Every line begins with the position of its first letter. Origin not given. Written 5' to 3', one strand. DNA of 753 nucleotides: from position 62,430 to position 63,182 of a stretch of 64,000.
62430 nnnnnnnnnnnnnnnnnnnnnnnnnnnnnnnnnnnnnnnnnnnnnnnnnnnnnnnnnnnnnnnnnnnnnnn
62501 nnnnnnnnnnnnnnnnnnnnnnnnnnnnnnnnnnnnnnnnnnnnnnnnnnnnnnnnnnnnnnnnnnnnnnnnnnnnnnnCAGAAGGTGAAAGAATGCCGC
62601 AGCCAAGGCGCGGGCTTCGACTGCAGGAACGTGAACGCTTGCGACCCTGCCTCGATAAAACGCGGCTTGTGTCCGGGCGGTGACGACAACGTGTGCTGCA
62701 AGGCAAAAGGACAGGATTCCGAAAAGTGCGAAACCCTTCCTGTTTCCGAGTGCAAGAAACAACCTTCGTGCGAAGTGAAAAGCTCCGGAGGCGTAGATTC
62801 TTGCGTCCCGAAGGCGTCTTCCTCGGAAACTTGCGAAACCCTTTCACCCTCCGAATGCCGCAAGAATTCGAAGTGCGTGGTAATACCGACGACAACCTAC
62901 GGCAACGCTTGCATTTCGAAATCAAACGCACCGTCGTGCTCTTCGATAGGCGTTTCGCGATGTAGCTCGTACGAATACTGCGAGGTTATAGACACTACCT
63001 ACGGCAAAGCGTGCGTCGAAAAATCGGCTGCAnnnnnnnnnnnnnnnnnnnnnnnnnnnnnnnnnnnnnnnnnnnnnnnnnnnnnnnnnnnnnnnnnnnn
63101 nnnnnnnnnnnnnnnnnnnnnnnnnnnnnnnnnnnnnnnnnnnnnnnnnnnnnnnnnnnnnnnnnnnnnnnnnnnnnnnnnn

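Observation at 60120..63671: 1183-aa secreted protein ending in at least 7 tandem novel 4-Cys ~30-aa modules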

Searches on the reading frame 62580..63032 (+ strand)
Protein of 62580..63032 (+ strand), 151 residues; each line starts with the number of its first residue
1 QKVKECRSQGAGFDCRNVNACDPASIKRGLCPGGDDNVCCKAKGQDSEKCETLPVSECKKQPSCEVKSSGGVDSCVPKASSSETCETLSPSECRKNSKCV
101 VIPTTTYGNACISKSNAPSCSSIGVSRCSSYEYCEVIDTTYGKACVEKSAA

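Call 65: predict_structure(alignment_id=A7)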
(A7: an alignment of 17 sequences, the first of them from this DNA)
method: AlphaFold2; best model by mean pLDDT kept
length: 151 residues; sequences in the alignment: 17
mean_pLDDT: 86.3   pTM: 0.44
mean pLDDT of the five models: 86.3, 85.4, 84.3, 84.0, 83.1
residues with pLDDT >= 90: 80; 70-90: 57; 50-70: 10; < 50: 4
segments of 3 or more residues with pLDDT < 50: none
pLDDT, mean of each block of 10 residues (from residue 1): 76 92 92 89 71 87 85 80 76 91 87 92 94 95 92 51
secondary structure, 60 per line:
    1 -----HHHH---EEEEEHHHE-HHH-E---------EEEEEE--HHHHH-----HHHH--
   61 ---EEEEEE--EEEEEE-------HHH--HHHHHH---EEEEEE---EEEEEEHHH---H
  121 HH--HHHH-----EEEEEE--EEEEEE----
elements in order: H6-9 E13-17 E37-42 H45-49 H55-58 E64-69 E72-77 H90-95 E99-104 E108-113 H125-128 E134-139 E142-147

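Call 70: fold_search(model_id=the predicted structure, library=pdb)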
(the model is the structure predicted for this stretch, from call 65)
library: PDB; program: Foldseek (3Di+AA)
matches with E <= 10: 61; with E <= 0.001: 0
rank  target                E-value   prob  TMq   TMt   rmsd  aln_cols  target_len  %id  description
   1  3b4v_D                1.8e+00  0.02  0.13  0.11  13.3       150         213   17  X-Ray structure of Activin in complex with FSTL3 (released 2008-09-02)
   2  6boz_B                2.0e+00  0.04  0.13  0.15   9.8        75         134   15  Structure of human SETD8 in complex with covalent inhibitor MS4138 (released 2019-05-01)
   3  7yo9                  3.3e+00  0.05  0.13  0.15  11.4        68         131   10  Crystal structure of fusion protein of human TP53INP2 LIR and human GABARAP (released 2022-11-02)
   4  6b0h_I                3.3e+00  0.01  0.13  0.12  15.6       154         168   12  Crystal structure of Pfs25 in complex with the transmission blocking antibody 1262 (released 2017-11-15)
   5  2b0u_C                3.3e+00  0.01  0.13  0.09  12.9       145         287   13  The Structure of the Follistatin:Activin Complex (released 2005-10-11)
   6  6zxj_A                3.3e+00  0.01  0.11  0.05  17.6       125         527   11  Fully-loaded anthrax lethal toxin in its heptameric pre-pore state, in which the third lethal factor is masked out (PA (released 2020-09-02)
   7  2o8b_A                4.0e+00  0.04  0.15  0.04  11.9        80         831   15  human MutSalpha (MSH2/MSH6) bound to ADP and a G T mispair (released 2007-06-05)
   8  8jxj_A                4.0e+00  0.01  0.12  0.04  43.1       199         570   12  rat megalin RAP complex leg (released 2024-06-19)
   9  9d2l_D                4.5e+00  0.11  0.16  0.23   6.7        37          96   11  FoxP3 multimers bridge four T2G repeat DNAs (released 2025-10-29)
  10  3lfk_D                4.8e+00  0.03  0.14  0.19  13.9        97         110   12  A reported archaeal mechanosensitive channel is a structural homolog of MarR-like transcriptional regulators (released 2010-04-14)
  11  5xyr                  4.8e+00  0.02  0.14  0.02  20.1        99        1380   13  Crystal structure of a serine protease from Streptococcus species (released 2018-08-08)
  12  9d2e_E                5.1e+00  0.18  0.14  0.23   2.0        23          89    9  FoxP3 multimers bridge two T4G repeat DNAs (model1) (released 2025-10-29)
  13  9d22_A                5.1e+00  0.15  0.14  0.24   1.7        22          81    9  FoxP3 multimers bridge three T4G repeat DNAs (released 2025-10-29)
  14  3zvk_E                5.1e+00  0.04  0.13  0.28   8.5        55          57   14  Crystal structure of VapBC2 from Rickettsia felis bound to a DNA fragment from their promoter (released 2011-12-14)
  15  3thy_A                5.8e+00  0.03  0.13  0.03  11.8        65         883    9  Human MutSbeta complexed with an IDL of 2 bases (Loop2) and ADP (released 2011-12-21)
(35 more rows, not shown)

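Call 104: fold_search(model_id=the predicted structure, library=viral)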
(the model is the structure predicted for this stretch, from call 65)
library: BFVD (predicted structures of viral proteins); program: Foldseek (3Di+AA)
matches with E <= 10: 298; with E <= 0.001: 0
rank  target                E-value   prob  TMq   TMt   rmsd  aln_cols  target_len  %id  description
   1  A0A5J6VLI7            2.9e-02  0.96  0.20  0.16  10.3        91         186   19  Uncharacterized protein (Fragment) [Megaviridae environmental sample]
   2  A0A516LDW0            3.6e-01  0.05  0.13  0.05  21.9       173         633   12  (no name in the UniProt tables at hand)
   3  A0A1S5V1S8            5.2e-01  0.10  0.16  0.13  10.4       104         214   14  (no name in the UniProt tables at hand)
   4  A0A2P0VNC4            6.2e-01  0.11  0.26  0.07  11.4       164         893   12  Uncharacterized protein [Tetraselmis virus 1]
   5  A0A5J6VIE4            6.2e-01  0.03  0.14  0.04  16.1       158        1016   11  Uncharacterized protein [Megaviridae environmental sample]
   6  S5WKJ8                8.0e-01  0.05  0.18  0.10  16.2       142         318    9  Uncharacterized protein [Pseudomonas phage PaBG]
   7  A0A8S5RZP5            8.0e-01  0.02  0.12  0.09  14.5       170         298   12  Uncharacterized protein [Myoviridae sp. ctNQV2]
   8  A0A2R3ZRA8            9.0e-01  0.03  0.11  0.11  17.3       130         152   12  (no name in the UniProt tables at hand)
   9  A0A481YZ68            1.6e+00  0.82  0.19  0.47   1.5        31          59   26  Uncharacterized protein [Mimivirus LCMiAC01]
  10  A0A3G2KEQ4            1.6e+00  0.05  0.10  0.22  11.0        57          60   19  Uncharacterized protein [Arthrobacter phage Constance]
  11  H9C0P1                1.6e+00  0.02  0.13  0.07  47.2       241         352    6  (no name in the UniProt tables at hand)
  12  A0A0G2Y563            1.7e+00  0.06  0.18  0.23  10.4        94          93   13  EGF-like domain-containing protein [Acanthamoeba polyphaga mimivirus]
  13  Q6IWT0                1.7e+00  0.03  0.12  0.12  18.5       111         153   12  (no name in the UniProt tables at hand)
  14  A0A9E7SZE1            1.8e+00  0.13  0.13  0.05   9.7        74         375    9  (no name in the UniProt tables at hand)
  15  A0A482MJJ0            1.9e+00  0.04  0.10  0.07  13.4        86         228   15  Uncharacterized protein [Nodularia phage vB_NspS-kac68v162]
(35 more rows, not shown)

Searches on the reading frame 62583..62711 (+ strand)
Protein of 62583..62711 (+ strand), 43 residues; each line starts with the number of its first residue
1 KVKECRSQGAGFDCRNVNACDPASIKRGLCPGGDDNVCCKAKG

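Call 42: search_solved_structures(query=A3, max_evalue=10, show_alignments=3)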
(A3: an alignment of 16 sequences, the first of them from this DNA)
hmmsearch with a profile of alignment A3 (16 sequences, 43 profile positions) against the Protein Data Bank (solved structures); distinct sequences matched with E-value up to 10: 0.

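Call 78: search_protein_families(library=pfam, alignment_id=A3, max_evalue=10)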
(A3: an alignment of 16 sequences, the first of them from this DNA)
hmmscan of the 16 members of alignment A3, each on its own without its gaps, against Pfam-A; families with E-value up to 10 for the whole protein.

A. member 1, seq(43 aa): 0 families

B. families by the number of members that match (of 16 scanned): 0 families

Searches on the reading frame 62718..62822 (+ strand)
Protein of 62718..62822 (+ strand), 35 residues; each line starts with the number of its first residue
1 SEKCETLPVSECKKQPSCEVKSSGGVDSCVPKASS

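Call 43: search_solved_structures(query=A2, max_evalue=10, show_alignments=3)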
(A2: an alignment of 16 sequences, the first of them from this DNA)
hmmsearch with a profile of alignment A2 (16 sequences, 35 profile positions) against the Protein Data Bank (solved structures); distinct sequences matched with E-value up to 10: 0.

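Call 79: search_protein_families(library=pfam, alignment_id=A2, max_evalue=10)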
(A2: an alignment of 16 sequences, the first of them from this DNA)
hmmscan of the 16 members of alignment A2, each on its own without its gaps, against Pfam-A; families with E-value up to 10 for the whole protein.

A. member 1, seq(35 aa): 0 families

B. families by the number of members that match (of 16 scanned): 0 families

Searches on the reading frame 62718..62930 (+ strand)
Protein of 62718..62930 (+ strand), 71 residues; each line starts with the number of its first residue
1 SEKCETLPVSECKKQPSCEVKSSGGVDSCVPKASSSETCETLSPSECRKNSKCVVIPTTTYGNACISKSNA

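Call 46: find_homologous_proteins(query=A4, max_evalue=0.01)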
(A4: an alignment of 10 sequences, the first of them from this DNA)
Query A4 (10 sequences): 516 candidates shared short words with the query, none scored E <= 0.01.
